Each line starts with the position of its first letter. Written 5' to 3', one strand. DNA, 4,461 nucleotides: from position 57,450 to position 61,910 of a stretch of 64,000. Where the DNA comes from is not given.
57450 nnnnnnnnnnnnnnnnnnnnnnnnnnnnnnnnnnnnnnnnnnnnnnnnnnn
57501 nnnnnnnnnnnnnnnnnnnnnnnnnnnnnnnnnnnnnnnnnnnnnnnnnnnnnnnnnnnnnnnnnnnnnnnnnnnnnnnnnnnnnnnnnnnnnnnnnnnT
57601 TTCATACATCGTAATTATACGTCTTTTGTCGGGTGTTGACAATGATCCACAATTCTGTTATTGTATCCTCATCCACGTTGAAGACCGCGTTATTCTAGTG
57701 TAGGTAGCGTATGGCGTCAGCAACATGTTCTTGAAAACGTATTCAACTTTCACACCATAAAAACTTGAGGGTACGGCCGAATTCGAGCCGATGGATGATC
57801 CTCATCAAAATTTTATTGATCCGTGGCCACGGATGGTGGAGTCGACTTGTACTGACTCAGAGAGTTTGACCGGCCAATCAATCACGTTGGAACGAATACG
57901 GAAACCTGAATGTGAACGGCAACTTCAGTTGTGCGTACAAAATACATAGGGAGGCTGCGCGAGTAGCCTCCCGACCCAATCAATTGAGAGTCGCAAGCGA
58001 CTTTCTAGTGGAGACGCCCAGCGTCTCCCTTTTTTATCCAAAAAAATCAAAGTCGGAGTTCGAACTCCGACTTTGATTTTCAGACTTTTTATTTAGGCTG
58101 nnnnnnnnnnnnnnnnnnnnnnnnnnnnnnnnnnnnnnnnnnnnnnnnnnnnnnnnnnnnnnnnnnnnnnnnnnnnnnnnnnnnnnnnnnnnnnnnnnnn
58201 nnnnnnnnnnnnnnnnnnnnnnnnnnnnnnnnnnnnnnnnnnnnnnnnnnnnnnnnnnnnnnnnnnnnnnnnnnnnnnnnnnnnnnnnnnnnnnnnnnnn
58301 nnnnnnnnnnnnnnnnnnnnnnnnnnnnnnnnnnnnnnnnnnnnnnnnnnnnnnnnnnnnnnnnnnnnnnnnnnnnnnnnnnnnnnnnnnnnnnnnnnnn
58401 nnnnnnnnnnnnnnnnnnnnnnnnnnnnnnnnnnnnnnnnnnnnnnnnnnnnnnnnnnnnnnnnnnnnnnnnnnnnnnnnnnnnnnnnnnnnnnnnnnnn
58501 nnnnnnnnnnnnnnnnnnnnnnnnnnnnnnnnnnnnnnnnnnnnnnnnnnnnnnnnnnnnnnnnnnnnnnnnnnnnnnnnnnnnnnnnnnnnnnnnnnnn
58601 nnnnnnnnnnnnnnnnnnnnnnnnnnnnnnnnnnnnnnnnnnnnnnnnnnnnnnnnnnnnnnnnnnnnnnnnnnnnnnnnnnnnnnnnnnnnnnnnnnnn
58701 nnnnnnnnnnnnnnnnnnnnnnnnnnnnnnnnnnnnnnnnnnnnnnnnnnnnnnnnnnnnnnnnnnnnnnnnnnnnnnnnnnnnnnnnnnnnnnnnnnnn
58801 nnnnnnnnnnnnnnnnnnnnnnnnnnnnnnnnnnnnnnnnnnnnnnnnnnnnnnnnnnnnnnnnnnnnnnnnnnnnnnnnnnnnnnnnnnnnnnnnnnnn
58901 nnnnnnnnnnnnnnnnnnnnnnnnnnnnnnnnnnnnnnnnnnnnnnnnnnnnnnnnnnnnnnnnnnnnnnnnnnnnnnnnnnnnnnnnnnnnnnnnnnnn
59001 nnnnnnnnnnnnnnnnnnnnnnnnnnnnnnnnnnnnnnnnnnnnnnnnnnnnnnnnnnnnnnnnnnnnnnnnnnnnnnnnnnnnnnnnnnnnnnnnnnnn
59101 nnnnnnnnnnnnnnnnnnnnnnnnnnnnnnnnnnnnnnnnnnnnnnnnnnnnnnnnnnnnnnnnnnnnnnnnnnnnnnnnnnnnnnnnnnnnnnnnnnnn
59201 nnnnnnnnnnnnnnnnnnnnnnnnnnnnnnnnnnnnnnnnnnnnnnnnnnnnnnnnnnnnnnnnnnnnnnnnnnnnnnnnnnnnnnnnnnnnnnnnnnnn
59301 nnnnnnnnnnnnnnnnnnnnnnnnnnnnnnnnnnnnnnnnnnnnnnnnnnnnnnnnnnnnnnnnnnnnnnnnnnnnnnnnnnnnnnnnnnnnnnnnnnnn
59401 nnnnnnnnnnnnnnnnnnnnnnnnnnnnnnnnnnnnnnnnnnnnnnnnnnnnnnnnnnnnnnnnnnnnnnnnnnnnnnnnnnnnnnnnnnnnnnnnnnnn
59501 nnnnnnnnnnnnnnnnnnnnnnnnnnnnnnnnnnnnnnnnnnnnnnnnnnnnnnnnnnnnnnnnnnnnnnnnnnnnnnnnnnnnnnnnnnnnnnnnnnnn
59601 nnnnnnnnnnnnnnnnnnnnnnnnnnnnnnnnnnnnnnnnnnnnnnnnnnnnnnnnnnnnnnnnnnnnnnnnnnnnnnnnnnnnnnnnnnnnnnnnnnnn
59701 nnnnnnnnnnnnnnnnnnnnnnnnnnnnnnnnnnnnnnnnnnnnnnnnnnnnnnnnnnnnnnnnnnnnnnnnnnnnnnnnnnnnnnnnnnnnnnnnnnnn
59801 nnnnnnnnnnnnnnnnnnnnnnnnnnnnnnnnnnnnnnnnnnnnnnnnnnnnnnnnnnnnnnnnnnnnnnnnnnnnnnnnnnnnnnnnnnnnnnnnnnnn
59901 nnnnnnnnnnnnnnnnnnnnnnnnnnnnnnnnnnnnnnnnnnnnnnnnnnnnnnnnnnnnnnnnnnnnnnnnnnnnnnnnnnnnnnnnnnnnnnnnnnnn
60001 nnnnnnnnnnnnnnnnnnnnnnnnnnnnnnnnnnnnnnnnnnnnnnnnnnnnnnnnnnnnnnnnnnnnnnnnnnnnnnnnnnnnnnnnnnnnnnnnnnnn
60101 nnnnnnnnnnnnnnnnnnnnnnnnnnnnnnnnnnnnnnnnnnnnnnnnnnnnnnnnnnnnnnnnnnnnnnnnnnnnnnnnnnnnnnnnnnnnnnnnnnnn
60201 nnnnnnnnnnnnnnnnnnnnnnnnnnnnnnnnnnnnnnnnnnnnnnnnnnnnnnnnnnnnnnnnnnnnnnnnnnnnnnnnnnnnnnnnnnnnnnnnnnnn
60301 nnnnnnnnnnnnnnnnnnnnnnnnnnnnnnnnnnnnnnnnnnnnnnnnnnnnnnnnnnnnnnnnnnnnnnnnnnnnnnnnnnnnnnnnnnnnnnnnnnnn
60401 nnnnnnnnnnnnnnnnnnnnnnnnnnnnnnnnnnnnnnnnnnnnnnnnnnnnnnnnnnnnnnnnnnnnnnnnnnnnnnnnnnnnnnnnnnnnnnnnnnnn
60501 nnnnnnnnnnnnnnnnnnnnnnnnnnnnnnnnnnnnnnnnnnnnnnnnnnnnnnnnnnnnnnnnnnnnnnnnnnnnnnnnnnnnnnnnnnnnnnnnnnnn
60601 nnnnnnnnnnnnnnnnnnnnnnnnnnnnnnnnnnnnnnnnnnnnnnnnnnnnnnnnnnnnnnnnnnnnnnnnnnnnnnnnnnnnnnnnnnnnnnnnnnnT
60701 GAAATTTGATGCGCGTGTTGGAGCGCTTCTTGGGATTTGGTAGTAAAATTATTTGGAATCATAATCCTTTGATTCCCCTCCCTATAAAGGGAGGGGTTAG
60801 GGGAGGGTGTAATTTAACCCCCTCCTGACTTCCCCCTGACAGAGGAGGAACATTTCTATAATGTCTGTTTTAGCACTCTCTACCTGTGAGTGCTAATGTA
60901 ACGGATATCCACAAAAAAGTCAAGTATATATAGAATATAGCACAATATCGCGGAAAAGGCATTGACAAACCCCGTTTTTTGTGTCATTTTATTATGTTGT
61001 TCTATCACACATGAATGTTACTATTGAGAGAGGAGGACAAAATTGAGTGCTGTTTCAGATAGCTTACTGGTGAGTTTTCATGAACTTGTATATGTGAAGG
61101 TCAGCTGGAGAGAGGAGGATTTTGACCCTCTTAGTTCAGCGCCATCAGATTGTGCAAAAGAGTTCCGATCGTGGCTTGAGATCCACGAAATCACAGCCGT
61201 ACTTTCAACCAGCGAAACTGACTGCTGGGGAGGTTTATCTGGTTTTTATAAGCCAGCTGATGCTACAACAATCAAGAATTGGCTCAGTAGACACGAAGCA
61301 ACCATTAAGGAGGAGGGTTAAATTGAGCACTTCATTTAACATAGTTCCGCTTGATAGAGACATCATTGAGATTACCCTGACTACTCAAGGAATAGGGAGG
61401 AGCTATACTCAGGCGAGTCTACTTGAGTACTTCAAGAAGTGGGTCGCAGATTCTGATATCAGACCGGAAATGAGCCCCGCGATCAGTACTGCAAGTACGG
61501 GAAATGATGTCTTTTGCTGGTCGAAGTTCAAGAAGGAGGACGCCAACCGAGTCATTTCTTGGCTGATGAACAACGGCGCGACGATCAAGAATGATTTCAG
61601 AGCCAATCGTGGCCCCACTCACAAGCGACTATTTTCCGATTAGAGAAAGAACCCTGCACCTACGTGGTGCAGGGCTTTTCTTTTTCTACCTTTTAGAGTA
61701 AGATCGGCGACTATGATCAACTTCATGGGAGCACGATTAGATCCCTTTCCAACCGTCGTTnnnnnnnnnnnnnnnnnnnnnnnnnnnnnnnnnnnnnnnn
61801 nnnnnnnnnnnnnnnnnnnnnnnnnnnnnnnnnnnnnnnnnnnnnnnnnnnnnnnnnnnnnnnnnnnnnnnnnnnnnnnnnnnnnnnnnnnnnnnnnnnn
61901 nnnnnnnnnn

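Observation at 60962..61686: Third copy of the portable promoter driving a tandem pair of paralogous TTG-initiated miniproteins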

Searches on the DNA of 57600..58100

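Call 66: search_rna_families(source=window, start=57600, end=58100, threshold=evalue, max_evalue=1)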
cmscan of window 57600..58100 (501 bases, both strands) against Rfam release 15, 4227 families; matches with E-value up to 1: 7.
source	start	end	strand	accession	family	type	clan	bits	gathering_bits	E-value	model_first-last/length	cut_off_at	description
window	58043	58080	+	RF04134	MIR7504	Gene; miRNA;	-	21.9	83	0.24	1-124/124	no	MIR7504 microRNA precursor family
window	57980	58080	+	RF01416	NrrF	Gene; antisense;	-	20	60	0.11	1-160/160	no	NrrF RNA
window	58003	58085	+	RF02058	STnc400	Gene;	-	19.3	80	0.35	1-125/125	no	Gammaproteobacterial sRNA STnc400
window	58034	58085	-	RF04106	mir-1303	Gene; miRNA;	-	18.9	107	0.67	1-85/85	no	mir-1303 microRNA precursor family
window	58043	58080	+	RF03818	MIR7994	Gene; miRNA;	-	18.4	100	0.85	26-63/90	no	MIR7994 microRNA precursor family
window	58048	58076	+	RF00248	mir-148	Gene; miRNA;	-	17.9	53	0.52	1-74/74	no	mir-148/mir-152 microRNA precursor family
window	58047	58075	-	RF00248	mir-148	Gene; miRNA;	-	17.9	53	0.52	1-74/74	no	mir-148/mir-152 microRNA precursor family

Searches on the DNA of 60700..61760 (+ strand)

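Call 26: search_rna_families(source=window, start=60700, end=61760, threshold=evalue, max_evalue=1)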
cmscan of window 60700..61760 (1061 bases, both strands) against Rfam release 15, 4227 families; matches with E-value up to 1: 6.
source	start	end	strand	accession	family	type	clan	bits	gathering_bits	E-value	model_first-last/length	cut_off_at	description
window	61646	61727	-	RF02083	OrzO-P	Gene; antitoxin;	-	23.1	60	0.45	1-76/76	no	OrzO-P RNA antitoxin family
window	61619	61683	+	RF00506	Thr_leader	Cis-reg; leader;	-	22.4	55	0.14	1-118/118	no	Threonine operon leader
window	61643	61710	-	RF00506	Thr_leader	Cis-reg; leader;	-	21.9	55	0.19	1-118/118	no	Threonine operon leader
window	61642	61752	-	RF02397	sau-5971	Gene; sRNA;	-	19.9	90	0.89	1-96/96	no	Staphylococcus sRNA sau-5971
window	61644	61760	-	RF01472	rli40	Gene; sRNA;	-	19.7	100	0.02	149-263/263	5'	Listeria sRNA rli40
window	60778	60848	+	RF03856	mir-1188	Gene; miRNA;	-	18.7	106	0.71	1-82/82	no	mir-1188 microRNA precursor family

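Call 93: search_rna_families(source=L100, start=6540, end=7080, threshold=evalue, max_evalue=5)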
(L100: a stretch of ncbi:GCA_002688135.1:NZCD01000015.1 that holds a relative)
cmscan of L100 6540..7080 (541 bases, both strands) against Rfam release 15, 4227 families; matches with E-value up to 5: 3.
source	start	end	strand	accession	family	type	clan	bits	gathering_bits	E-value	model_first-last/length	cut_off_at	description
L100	7036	7080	-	RF02074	STnc240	Gene; sRNA;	-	22.4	55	0.72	22-77/77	5'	Enterobacterial sRNA STnc240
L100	6994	7032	+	RF00371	sroE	Gene; sRNA;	-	21.6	51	0.015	1-92/92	no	sroE RNA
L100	6997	7079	-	RF01653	ceN80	Gene; snRNA; snoRNA; HACA-box;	-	15.2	80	2.4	1-131/131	no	Caenorhabditis snoRNA ceN80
